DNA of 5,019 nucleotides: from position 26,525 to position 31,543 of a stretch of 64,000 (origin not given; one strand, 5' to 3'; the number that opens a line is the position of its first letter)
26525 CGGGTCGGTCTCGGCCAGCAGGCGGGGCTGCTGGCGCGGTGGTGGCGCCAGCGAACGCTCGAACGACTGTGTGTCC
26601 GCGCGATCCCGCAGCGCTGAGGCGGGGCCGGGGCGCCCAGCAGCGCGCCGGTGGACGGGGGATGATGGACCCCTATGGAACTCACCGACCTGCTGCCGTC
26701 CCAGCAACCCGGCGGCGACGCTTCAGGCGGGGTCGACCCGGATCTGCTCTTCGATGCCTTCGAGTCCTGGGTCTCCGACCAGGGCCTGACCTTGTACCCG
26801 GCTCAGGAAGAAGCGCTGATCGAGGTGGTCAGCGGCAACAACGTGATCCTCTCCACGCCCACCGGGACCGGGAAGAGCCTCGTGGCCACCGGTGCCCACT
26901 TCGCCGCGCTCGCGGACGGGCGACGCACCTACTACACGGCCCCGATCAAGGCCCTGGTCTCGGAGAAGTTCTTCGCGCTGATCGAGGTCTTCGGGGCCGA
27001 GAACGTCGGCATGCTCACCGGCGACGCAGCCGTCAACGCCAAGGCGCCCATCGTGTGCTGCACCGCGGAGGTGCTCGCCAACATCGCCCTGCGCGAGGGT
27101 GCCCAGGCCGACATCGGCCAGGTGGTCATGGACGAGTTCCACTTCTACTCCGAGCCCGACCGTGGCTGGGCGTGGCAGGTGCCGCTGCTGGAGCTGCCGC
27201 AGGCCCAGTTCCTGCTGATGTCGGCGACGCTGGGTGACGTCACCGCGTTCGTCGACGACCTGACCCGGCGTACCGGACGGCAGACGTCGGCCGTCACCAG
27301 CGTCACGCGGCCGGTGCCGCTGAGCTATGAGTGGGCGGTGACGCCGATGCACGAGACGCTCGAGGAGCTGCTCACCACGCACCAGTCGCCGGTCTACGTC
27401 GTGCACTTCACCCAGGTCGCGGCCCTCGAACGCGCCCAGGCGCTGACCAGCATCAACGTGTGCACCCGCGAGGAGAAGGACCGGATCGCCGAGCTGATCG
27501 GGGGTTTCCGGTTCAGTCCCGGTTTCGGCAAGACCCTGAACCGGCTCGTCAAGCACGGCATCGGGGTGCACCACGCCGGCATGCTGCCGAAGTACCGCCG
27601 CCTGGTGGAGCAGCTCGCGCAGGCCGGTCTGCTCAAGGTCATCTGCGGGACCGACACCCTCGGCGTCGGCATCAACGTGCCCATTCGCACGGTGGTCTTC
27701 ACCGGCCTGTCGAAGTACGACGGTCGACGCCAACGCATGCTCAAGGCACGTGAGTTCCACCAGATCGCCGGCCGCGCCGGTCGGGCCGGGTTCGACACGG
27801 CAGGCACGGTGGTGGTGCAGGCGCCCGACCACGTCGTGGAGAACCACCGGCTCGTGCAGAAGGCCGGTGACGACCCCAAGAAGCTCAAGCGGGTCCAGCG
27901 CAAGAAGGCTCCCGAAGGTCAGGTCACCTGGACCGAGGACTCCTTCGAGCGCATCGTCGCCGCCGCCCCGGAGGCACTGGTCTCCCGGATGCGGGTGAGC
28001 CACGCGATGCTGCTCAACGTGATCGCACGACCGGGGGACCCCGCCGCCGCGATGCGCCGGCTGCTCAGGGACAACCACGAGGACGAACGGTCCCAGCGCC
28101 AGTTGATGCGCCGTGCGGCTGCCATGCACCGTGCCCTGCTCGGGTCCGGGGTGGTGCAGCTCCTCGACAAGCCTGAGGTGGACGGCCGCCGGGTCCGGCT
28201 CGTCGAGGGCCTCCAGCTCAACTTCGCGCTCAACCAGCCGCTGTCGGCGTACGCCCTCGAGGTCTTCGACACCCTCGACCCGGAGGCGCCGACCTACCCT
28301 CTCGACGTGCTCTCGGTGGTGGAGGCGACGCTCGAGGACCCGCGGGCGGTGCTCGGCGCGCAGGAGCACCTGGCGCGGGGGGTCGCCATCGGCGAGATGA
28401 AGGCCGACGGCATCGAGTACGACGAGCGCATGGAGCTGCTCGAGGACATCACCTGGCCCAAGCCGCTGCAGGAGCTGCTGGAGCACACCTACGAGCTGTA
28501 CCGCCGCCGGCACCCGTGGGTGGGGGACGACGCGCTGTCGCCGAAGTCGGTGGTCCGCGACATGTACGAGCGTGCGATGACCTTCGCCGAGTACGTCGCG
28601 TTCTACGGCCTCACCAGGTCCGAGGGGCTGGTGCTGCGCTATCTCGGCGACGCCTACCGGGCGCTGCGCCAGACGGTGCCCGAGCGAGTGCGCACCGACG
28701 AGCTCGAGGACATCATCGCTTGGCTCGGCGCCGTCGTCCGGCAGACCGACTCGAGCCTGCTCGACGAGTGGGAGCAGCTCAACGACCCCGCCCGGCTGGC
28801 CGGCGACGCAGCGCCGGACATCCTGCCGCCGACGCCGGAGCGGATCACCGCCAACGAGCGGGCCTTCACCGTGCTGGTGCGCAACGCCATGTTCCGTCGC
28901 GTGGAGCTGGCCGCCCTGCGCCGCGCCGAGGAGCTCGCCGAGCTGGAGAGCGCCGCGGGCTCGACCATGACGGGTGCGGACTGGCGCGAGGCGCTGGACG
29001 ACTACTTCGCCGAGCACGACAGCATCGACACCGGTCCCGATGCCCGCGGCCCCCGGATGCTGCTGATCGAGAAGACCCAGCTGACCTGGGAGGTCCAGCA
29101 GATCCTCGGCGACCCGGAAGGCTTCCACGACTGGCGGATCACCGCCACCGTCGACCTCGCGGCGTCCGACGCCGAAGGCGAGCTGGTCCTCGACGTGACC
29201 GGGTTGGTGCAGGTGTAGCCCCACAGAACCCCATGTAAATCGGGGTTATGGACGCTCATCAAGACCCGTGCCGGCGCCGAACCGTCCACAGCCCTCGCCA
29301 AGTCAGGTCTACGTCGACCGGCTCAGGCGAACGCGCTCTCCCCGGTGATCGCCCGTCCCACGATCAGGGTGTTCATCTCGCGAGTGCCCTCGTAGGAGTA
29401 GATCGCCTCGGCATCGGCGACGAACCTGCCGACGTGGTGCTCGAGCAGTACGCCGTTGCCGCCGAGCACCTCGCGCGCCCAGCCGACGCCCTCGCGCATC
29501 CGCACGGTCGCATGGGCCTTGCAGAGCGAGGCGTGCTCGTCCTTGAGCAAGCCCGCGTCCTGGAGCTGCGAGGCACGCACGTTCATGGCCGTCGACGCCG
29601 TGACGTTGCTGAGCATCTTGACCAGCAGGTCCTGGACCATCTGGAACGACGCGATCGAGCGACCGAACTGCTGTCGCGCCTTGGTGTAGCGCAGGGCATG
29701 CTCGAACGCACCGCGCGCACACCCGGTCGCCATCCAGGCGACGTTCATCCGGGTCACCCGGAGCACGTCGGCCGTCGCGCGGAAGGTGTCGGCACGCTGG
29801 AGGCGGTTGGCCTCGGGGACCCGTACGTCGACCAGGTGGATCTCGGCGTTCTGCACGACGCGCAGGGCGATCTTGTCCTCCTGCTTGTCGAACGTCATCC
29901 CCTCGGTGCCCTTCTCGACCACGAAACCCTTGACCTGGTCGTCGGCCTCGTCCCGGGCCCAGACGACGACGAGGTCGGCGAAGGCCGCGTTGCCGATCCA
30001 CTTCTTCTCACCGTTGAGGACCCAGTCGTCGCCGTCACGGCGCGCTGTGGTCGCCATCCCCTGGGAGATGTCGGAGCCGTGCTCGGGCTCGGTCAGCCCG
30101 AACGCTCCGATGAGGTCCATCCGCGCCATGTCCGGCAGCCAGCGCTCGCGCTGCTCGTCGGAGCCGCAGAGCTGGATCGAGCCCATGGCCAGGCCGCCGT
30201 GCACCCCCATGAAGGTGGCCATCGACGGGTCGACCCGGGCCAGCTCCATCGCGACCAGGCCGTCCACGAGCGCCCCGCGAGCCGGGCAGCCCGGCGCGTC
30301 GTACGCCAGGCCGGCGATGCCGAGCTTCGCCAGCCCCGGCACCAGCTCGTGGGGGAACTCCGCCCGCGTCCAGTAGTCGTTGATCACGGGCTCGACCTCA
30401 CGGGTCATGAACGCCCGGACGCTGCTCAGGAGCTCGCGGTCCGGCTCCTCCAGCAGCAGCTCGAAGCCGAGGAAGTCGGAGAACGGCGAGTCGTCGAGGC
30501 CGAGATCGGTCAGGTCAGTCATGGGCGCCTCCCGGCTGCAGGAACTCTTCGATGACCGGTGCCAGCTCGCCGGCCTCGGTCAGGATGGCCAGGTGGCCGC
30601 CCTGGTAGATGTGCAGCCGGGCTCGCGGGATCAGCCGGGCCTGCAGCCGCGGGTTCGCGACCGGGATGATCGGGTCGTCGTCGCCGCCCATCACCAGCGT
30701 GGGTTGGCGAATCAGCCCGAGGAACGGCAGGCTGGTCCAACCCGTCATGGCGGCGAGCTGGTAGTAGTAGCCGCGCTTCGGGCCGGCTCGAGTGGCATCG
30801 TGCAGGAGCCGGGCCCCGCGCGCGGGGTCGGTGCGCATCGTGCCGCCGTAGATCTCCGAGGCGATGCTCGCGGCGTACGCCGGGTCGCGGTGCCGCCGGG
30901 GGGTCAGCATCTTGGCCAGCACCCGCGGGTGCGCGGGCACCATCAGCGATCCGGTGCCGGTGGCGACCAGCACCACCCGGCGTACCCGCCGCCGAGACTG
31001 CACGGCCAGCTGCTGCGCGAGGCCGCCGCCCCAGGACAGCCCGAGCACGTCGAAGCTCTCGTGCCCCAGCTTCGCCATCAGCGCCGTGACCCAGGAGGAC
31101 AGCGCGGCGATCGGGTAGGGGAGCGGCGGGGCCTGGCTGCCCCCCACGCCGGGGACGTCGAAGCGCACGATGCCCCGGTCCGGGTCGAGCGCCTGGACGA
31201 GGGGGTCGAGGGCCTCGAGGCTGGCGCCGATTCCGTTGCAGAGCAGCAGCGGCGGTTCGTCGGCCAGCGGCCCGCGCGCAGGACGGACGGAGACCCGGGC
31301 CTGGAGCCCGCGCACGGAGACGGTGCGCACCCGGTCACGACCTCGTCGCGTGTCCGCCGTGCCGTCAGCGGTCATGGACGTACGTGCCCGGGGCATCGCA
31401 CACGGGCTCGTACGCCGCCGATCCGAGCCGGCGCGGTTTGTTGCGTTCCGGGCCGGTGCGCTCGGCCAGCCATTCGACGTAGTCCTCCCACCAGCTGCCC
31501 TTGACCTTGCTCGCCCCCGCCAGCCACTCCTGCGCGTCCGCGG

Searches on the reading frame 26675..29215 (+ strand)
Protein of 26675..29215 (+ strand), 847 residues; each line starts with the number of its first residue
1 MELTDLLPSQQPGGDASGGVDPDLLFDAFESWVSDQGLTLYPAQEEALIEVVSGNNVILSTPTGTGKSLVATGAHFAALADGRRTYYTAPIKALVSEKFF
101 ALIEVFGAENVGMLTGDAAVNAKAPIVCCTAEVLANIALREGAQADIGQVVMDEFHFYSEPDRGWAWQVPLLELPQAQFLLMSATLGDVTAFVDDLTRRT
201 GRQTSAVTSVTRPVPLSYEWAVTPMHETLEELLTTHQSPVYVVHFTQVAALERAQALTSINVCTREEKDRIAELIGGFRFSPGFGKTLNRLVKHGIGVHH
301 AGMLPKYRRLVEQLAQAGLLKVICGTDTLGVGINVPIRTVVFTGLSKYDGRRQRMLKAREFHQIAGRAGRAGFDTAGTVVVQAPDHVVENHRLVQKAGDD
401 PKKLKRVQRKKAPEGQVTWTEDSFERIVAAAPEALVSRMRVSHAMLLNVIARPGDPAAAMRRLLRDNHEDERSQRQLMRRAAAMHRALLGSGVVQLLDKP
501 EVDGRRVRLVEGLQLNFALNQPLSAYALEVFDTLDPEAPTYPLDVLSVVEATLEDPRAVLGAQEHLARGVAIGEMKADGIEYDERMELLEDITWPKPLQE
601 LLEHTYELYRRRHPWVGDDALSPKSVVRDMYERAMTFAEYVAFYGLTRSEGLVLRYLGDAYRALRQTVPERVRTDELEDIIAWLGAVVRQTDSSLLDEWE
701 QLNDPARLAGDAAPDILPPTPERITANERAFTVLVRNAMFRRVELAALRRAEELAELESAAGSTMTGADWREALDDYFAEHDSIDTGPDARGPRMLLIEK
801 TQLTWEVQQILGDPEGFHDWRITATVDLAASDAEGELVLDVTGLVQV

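Call 57: search_protein_families(library=pfam, proteins=[window:26675-29215:+], max_evalue=0.0001)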
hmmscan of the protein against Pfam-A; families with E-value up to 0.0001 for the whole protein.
window:26675-29215:+ (847 aa): 5 families
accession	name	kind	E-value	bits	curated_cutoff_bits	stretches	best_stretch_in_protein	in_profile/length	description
PF12029.13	DUF3516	-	3.1e-207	689.6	25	1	383-842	1-462/464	Domain of unknown function (DUF3516)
PF00270.35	DEAD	-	2.5e-18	66.8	26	1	42-187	2-161/167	DEAD/DEAH box helicase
PF22527.2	DEXQc_Suv3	-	8.4e-08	32.3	27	1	62-201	21-146/154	DEXQ-box helicase domain of Suv3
PF00271.37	Helicase_C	-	8.8e-08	32.8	23.5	1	291-372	38-110/110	Helicase conserved C-terminal domain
PF04851.21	ResIII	-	7.2e-07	29.7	22.5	1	39-186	3-162/164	Type III restriction enzyme, res subunit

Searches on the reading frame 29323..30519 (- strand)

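Call 57: search_protein_families(library=pfam, proteins=[window:29323-30519:-], max_evalue=0.0001)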
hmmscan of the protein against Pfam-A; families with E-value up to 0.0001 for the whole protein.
window:29323-30519:- (398 aa): 5 families
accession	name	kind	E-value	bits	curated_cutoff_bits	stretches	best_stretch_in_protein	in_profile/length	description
PF00441.29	Acyl-CoA_dh_1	-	5.5e-30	104.9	22.4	1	247-391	5-149/150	Acyl-CoA dehydrogenase, C-terminal domain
PF02771.21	Acyl-CoA_dh_N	-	2e-25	89.8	22.9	1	27-134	4-112/113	Acyl-CoA dehydrogenase, N-terminal domain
PF02770.24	Acyl-CoA_dh_M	-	6.4e-24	84.4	33.3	1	139-232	1-97/97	Acyl-CoA dehydrogenase, middle domain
PF08028.16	Acyl-CoA_dh_2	-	4e-09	37.3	22.7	1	261-380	4-133/134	Acyl-CoA dehydrogenase, C-terminal domain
PF22924.1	ACOX_C_alpha1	-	1.5e-07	31.8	27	1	255-390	6-167/169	Acyl-CoA oxidase, C-alpha1 domain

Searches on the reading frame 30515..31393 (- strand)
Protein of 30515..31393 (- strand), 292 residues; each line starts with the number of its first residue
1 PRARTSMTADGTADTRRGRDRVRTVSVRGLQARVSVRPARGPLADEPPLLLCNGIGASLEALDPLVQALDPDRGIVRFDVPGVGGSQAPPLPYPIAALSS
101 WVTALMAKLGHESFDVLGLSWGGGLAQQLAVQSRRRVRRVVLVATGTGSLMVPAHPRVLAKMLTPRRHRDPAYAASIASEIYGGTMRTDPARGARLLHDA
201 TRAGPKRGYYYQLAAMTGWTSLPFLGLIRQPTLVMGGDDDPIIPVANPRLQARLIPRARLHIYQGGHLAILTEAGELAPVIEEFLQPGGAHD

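Call 57: search_protein_families(library=pfam, proteins=[window:30515-31393:-], max_evalue=0.0001)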
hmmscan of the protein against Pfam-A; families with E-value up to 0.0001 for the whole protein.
window:30515-31393:- (292 aa): 3 families
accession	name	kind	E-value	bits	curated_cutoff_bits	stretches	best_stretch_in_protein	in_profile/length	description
PF00561.26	Abhydrolase_1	-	2.4e-30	106.4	25.8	1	47-273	1-244/245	alpha/beta hydrolase fold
PF12697.13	Abhydrolase_6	-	2.3e-15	58.3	26.3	1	49-278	1-215/217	Alpha/beta hydrolase family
PF12146.15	Hydrolase_4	-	1.1e-08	35.1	27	1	49-273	7-237/239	Serine aminopeptidase, S33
